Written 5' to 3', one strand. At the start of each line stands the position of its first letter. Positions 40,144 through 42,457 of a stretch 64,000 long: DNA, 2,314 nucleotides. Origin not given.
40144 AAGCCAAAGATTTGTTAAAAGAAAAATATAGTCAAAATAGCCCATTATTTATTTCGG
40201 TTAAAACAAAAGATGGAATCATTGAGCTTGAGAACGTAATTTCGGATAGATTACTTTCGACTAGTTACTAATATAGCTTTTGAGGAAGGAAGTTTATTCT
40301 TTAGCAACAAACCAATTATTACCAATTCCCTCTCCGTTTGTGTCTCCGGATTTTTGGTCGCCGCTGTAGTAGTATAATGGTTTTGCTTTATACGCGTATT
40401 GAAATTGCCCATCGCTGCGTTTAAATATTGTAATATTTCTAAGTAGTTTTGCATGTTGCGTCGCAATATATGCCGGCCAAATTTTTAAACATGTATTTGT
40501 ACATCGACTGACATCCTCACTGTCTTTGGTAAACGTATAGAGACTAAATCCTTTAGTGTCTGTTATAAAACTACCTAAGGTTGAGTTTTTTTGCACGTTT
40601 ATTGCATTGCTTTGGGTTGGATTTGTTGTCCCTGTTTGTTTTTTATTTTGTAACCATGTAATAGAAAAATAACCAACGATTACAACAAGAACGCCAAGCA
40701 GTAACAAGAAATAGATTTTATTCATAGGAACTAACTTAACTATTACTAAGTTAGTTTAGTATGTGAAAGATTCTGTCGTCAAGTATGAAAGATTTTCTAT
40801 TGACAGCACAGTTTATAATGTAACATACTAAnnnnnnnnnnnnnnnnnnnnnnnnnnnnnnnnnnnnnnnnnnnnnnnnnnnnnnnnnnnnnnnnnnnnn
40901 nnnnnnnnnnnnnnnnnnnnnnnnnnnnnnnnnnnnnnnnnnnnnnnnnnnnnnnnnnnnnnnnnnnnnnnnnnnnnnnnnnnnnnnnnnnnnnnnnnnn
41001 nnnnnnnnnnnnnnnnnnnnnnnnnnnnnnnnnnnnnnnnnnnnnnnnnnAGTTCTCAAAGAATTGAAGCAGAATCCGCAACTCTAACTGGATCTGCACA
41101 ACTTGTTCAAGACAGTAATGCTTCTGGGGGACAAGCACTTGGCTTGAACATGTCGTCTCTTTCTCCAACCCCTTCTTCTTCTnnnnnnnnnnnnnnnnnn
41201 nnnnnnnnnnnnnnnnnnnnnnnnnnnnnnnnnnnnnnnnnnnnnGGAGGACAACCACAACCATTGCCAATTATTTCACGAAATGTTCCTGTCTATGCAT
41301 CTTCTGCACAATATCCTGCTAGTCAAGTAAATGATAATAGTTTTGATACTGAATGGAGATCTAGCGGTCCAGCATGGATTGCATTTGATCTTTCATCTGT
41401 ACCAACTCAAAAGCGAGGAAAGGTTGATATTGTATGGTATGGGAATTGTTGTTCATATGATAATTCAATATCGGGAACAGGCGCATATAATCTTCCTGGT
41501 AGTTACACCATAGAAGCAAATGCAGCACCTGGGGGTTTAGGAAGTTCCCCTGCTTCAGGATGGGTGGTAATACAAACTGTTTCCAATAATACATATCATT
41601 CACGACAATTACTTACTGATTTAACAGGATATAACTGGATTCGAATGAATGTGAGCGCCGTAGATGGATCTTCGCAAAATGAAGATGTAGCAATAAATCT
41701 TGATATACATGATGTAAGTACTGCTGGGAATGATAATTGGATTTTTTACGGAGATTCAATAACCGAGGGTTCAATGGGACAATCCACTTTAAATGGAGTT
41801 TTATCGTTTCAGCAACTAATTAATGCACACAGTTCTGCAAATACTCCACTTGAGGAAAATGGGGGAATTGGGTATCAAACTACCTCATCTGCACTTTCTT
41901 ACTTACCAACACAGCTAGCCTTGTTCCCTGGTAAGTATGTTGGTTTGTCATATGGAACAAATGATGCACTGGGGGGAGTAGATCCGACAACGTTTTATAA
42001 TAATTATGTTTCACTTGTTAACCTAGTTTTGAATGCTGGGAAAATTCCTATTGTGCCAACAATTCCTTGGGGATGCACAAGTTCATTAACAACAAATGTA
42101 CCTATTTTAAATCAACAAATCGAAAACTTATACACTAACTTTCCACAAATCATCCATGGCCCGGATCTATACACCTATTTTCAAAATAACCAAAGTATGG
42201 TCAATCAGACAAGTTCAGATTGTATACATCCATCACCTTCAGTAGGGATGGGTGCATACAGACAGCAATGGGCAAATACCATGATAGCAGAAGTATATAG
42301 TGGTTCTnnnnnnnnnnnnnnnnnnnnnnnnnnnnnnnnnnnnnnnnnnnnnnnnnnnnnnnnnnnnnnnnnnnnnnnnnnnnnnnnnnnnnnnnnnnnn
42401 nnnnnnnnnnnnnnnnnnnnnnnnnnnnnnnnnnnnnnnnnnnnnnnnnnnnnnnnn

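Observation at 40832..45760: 1642-aa secreted multi-enzyme: esterase + GH5 + GH18 + lectin-like modules in one polypeptide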

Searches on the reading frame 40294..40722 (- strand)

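Call 60: search_protein_families(library=pfam, proteins=[window:40294-40722:-], max_evalue=0.001)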
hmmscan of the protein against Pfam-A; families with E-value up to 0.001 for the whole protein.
window:40294-40722:- (142 aa): 1 family
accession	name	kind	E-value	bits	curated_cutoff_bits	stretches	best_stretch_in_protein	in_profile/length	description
PF03640.20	Lipoprotein_15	-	4.3e-26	90.6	24.4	2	99-141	2-47/47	Secreted repeat of unknown function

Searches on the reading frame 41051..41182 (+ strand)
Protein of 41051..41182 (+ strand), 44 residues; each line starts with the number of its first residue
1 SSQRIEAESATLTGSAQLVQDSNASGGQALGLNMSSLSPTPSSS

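Call 8: search_protein_families(library=pfam, proteins=[window:41051-41182:+], max_evalue=10)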
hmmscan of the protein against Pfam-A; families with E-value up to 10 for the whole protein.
seq(44 aa): 0 families

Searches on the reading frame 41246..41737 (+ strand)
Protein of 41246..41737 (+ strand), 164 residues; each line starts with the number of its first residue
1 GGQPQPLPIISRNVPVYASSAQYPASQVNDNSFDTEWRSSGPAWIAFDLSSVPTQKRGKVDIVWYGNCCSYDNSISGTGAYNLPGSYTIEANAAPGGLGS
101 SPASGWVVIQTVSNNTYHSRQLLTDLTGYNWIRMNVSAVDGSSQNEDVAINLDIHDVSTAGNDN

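Call 8: search_protein_families(library=pfam, proteins=[window:41246-41737:+], max_evalue=10)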
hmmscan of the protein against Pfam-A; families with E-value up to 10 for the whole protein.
seq(164 aa): 1 family
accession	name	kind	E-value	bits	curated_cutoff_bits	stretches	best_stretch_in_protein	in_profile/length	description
PF08868.15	YugN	-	0.17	12.3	25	1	123-153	42-72/130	YugN-like family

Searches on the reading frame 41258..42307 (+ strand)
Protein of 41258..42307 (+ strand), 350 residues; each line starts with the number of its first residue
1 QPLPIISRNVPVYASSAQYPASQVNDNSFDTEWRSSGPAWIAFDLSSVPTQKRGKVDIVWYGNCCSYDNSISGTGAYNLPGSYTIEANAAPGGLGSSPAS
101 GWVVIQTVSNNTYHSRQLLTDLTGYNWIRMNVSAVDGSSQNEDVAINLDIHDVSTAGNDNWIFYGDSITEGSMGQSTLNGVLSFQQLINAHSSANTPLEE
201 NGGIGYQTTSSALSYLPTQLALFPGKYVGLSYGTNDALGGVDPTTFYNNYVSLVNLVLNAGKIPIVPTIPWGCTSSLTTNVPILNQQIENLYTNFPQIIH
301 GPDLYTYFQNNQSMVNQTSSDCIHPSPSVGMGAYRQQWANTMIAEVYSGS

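Call 27: predict_structure(alignment_id=A1)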
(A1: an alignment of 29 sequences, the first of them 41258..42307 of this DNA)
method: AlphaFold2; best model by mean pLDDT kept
length: 350 residues; sequences in the alignment: 29
mean_pLDDT: 93.7   pTM: 0.92
mean pLDDT of the five models: 93.7, 93.2, 93.0, 92.7, 92.6
residues with pLDDT >= 90: 293; 70-90: 52; 50-70: 4; < 50: 1
segments of 3 or more residues with pLDDT < 50: none
pLDDT, mean of each block of 10 residues (from residue 1): 89 95 91 94 97 95 88 86 97 93 97 94 97 84 92 83 96 90 93 89 96 98 96 97 99 98 98 96 99 97 98 92 92 97 86
secondary structure, 60 per line:
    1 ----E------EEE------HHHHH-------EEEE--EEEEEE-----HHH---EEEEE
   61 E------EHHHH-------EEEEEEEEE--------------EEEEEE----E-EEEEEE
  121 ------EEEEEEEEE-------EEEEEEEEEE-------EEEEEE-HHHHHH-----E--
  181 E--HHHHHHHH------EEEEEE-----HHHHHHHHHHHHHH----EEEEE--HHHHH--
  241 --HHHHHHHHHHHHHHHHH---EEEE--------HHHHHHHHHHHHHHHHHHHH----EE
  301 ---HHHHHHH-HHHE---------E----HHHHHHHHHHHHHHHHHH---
elements in order: E12-14 H21-25 E33-36 E39-44 E56-61 H69-72 E80-88 E103-108 E115-120 E127-135 E143-152 E160-165 H167-172 H184-191 E198-203 H209-222 E227-231 H234-238 H243-259 E263-266 H275-294 H304-310 H330-347

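Call 30: fold_search(model_id=the predicted structure, library=pdb)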
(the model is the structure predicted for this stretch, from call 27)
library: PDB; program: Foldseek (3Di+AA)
matches with E <= 10: 1609; with E <= 0.001: 152
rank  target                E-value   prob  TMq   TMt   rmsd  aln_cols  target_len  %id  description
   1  2o14                  1.8e-11  1.00  0.48  0.48   8.4       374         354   12  X-Ray Crystal Structure of Protein YXIM_BACsu from Bacillus subtilis. Northeast Structural Genomics Consortium Target SR (released 2006-12-12)
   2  7tog                  9.3e-11  1.00  0.44  0.41   8.7       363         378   13  Crystal structure of carbohydrate esterase PbeAcXE, apoenzyme (released 2022-04-13)
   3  8gkd_C                9.9e-11  1.00  0.39  0.39  10.8       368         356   12  Crystal structure of the peptidoglycan O-acetylesterase Ape1 (amino acids 41-392) from Campylobacter jejuni (released 2024-03-20)
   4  8gkd_A                9.9e-11  1.00  0.39  0.39  10.9       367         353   12  Crystal structure of the peptidoglycan O-acetylesterase Ape1 (amino acids 41-392) from Campylobacter jejuni (released 2024-03-20)
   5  9kqz                  1.2e-10  1.00  0.44  0.41  12.0       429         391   12  Structural Basis for the Polymer-Protein Binding Mechanism of Polyvinyl Alcohol Esterase (released 2025-10-08)
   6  7toh_A                1.4e-10  1.00  0.44  0.41   8.8       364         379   13  Crystal structure of carbohydrate esterase PbeAcXE, in complex with MeGlcpA-Xylp (released 2022-04-13)
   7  8gld_A                1.4e-10  1.00  0.37  0.36  11.1       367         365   13  Crystal structure of the peptidoglycan O-acetylesterase Ape1 (amino acids 22-392) from Campylobacter jejuni (released 2024-03-27)
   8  3skv_A                1.6e-10  1.00  0.41  0.41  12.8       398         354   10  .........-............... SsfX3 from a Tetracycline Biosynthetic Pathway (released 2011-10-05)
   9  7toj                  4.8e-10  1.00  0.45  0.43   8.5       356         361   13  Crystal structure of carbohydrate esterase CspAcXE, apoenzyme (released 2022-04-13)
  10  9kr1                  6.2e-10  1.00  0.44  0.40  12.5       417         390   13  Structural Basis for the Polymer-Protein Binding Mechanism of Polyvinyl Alcohol Esterase (released 2025-10-08)
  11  5tic_A                1.5e-09  1.00  0.41  0.75   4.0       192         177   18  X-ray structure of wild-type E. coli Acyl-CoA thioesterase I at pH 5 (released 2017-04-26)
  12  1u8u                  1.5e-09  1.00  0.41  0.75   4.0       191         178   19  E. coli Thioesterase I/Protease I/Lysophospholiase L1 in complexed with octanoic acid (released 2005-04-05)
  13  4zxe_C                1.7e-09  1.00  0.31  0.73   3.2       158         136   16  X-ray crystal structure of chitosan-binding module 1 derived from chitosanase/glucanase from Paenibacillus sp. IK-5. (released 2016-04-13)
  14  3skv_B                1.7e-09  1.00  0.41  0.42   9.9       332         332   11  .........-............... SsfX3 from a Tetracycline Biosynthetic Pathway (released 2011-10-05)
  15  1j00                  1.8e-09  1.00  0.40  0.74   4.1       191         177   18  E. coli Thioesterase I/Protease I/Lysophospholipase L1 in complexed with diethyl phosphono moiety (released 2003-07-08)
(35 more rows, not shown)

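Call 31: search_solved_structures(query=A1, max_evalue=1, show_alignments=2)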
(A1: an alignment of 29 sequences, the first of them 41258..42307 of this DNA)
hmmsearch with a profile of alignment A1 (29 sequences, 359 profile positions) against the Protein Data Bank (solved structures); distinct sequences matched with E-value up to 1: 51.
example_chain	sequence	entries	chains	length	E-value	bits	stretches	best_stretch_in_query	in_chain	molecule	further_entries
5tid_A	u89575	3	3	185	1e-08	37.7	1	163-333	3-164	Acyl-CoA thioesterase I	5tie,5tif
1yzf_A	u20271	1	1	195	1.5e-08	37.1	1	167-338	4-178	lipase/acylhydrolase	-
5tic_A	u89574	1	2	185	6.7e-08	35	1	163-333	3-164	Acyl-CoA thioesterase I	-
1ivn_A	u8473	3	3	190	1.2e-07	34.1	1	165-334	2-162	Thioesterase I | Acyl-CoA thioesterase I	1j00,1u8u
6lfb_A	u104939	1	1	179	1.9e-07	33.5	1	165-333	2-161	Acyl-CoA thioesterase I also functions as protease I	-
1jrl_A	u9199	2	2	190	2.3e-07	33.2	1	165-334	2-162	Acyl-CoA Thioesterase I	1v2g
6hfz_A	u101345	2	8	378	2.3e-07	33.2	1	159-337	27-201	GDSL-like protein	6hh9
6lfc_A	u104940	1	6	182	2.8e-07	32.9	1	165-333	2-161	Acyl-CoA thioesterase I also functions as protease I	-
9ge8_T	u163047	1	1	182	7.9e-07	31.5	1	165-333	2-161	Thioesterase 1/protease 1/lysophospholipase L1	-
5b5s_A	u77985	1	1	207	1.5e-06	30.5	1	168-337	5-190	Acetic acid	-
4rw0_A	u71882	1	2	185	6.5e-06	28.4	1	167-338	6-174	Lipolytic protein G-D-S-L family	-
5b5l_A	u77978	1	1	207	7.2e-06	28.3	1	190-337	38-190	acetyl esterase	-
4iyj_A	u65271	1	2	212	4.3e-05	25.8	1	211-341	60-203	GDSL-like protein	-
9otv_A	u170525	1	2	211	4.8e-05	25.6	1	167-338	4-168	Lysophospholipase L1-like esterase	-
9hi6_A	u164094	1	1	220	0.00011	24.4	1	211-346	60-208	FI6-focused design_04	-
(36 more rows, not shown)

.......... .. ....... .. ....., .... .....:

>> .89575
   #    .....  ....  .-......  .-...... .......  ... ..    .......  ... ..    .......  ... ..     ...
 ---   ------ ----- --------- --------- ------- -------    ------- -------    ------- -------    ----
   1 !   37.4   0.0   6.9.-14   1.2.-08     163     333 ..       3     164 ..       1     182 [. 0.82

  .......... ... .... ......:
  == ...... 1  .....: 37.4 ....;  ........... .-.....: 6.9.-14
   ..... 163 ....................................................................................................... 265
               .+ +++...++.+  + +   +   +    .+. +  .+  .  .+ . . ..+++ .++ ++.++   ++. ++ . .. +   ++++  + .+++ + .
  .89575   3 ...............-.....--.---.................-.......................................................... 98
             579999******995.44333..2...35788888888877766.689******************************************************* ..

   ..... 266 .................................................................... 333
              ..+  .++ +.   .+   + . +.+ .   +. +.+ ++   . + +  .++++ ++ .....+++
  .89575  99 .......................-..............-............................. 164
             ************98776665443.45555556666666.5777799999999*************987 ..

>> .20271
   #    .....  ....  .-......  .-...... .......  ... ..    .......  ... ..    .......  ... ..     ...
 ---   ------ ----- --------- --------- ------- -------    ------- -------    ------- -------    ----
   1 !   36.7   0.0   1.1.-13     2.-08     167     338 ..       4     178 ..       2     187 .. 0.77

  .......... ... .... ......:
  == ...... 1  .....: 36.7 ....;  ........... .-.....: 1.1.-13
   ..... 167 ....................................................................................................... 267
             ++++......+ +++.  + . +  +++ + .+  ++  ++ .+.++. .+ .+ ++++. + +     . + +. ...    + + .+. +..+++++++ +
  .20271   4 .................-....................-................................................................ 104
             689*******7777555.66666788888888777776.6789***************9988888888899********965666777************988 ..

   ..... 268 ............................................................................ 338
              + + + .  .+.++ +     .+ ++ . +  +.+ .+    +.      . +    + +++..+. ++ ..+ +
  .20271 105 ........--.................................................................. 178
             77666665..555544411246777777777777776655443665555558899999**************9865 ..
